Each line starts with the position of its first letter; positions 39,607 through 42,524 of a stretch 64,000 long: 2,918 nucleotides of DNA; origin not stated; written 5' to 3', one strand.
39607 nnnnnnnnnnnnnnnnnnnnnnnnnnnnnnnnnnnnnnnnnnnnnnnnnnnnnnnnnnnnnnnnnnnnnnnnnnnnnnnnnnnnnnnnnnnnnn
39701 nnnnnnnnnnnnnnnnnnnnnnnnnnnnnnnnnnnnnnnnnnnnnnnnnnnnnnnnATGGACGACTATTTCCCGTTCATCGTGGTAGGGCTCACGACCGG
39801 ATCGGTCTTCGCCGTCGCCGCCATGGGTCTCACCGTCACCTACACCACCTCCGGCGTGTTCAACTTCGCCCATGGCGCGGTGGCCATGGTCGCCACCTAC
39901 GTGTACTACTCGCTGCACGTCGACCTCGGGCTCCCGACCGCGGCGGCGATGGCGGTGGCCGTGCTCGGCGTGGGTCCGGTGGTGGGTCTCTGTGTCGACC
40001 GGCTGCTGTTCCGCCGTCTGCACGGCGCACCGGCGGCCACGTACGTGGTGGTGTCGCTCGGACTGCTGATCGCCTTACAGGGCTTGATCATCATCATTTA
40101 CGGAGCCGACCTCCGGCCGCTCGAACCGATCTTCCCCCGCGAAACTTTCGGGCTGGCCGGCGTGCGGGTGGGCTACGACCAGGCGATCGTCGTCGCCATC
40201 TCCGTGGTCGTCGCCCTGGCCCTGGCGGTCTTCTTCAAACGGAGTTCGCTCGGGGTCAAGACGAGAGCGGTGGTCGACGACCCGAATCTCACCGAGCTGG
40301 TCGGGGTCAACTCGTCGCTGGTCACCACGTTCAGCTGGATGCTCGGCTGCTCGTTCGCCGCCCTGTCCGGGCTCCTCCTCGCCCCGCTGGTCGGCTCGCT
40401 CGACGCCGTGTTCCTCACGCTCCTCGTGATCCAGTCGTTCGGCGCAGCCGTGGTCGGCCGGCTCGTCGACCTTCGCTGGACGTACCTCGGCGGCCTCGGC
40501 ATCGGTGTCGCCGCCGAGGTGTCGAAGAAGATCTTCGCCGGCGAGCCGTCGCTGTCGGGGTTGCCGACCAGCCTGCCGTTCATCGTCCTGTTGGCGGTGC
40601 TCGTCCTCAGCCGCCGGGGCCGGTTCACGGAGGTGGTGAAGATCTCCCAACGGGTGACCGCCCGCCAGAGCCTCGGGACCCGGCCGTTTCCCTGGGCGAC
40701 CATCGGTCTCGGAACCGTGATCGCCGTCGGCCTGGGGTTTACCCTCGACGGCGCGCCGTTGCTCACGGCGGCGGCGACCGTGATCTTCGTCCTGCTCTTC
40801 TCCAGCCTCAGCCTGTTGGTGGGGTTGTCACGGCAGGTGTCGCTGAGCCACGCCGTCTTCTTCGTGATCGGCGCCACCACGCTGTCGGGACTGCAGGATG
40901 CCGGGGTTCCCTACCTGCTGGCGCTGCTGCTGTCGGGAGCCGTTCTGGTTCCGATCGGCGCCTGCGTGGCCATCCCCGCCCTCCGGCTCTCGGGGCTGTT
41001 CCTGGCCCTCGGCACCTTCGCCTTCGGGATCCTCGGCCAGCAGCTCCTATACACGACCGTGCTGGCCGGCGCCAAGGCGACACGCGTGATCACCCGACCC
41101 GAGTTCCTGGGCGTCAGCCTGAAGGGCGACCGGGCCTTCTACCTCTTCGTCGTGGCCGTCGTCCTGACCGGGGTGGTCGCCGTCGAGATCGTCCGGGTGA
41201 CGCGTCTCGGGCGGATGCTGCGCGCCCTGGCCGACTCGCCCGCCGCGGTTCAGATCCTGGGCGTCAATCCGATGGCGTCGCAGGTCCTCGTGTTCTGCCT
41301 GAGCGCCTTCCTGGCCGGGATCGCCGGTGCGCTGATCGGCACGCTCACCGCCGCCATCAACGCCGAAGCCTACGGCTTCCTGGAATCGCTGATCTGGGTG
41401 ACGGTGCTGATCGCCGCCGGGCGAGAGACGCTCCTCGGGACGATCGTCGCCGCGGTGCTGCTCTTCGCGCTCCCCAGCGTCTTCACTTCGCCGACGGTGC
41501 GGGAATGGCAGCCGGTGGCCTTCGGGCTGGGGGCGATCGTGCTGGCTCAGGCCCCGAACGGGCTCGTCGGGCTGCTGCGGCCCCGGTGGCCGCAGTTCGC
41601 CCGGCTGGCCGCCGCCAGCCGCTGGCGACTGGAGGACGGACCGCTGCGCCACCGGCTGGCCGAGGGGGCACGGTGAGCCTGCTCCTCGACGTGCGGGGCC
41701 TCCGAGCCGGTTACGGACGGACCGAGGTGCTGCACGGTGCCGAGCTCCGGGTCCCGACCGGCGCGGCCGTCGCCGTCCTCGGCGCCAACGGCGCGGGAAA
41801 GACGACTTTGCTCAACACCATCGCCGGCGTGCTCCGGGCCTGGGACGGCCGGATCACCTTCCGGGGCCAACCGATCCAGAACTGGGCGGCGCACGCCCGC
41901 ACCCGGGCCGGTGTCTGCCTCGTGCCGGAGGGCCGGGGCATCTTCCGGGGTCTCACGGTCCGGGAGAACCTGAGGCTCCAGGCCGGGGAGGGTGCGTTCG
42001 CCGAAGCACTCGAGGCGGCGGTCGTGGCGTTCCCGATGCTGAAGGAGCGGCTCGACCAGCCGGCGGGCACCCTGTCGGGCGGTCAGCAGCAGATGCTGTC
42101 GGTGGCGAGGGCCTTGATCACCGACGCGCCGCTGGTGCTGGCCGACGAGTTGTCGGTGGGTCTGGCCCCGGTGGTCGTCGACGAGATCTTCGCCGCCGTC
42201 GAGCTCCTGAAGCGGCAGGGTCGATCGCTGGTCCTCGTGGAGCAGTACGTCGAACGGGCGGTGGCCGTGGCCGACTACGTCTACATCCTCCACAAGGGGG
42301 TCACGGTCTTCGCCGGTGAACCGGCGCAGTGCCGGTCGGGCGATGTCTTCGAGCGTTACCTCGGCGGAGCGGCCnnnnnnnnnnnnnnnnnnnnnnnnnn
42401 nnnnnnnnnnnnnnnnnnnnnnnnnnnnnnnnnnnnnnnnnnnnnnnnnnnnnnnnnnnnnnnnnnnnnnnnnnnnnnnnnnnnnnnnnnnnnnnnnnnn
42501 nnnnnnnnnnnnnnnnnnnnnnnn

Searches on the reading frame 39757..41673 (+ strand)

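Call 9: search_protein_families(library=pfam, max_evalue=0.01, proteins=[window:39757-41673:+])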
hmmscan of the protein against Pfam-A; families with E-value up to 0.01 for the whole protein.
window:39757-41673:+ (639 aa): 1 family
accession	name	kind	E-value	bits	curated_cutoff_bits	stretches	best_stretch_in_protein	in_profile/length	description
PF02653.21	BPD_transp_2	-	1.1e-49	169.4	26.8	2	8-282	2-265/269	Branched-chain amino acid transport system / permease component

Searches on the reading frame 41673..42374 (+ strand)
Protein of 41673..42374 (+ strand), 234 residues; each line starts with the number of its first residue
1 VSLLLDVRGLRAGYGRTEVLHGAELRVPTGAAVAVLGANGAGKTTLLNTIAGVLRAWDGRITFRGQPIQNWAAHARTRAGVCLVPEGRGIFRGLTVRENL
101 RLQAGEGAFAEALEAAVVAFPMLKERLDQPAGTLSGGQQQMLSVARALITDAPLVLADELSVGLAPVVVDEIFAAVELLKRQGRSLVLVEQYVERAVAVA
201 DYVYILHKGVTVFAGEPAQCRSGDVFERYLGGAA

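Call 9: search_protein_families(library=pfam, max_evalue=0.01, proteins=[window:41673-42374:+])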
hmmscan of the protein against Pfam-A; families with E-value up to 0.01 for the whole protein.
window:41673-42374:+ (234 aa): 7 families
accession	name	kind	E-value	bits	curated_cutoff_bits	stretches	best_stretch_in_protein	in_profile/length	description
PF00005.33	ABC_tran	-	3e-28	99.6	25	1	20-159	1-134/137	ABC transporter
PF13304.12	AAA_21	-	5.7e-07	30.3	27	1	34-56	3-25/304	AAA domain, putative AbiEii toxin, Type IV TA system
PF13191.12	AAA_16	-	0.00064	20.7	32.6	1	26-126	18-104/167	AAA ATPase domain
PF02463.25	SMC_N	-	0.00082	19.3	40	0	32-173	26-180/220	RecF/RecN/SMC N terminal domain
PF13555.12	AAA_29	-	0.00093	19.3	27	1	21-56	13-48/61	P-loop containing region of AAA domain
PF05783.17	DLIC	-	0.0027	17.1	19.7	1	18-60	13-55/471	Dynein light intermediate chain (DLIC)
PF25199.1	nSTAND_NTPase5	-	0.0098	16.2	34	0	31-62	42-74/145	Novel STAND NTPase 5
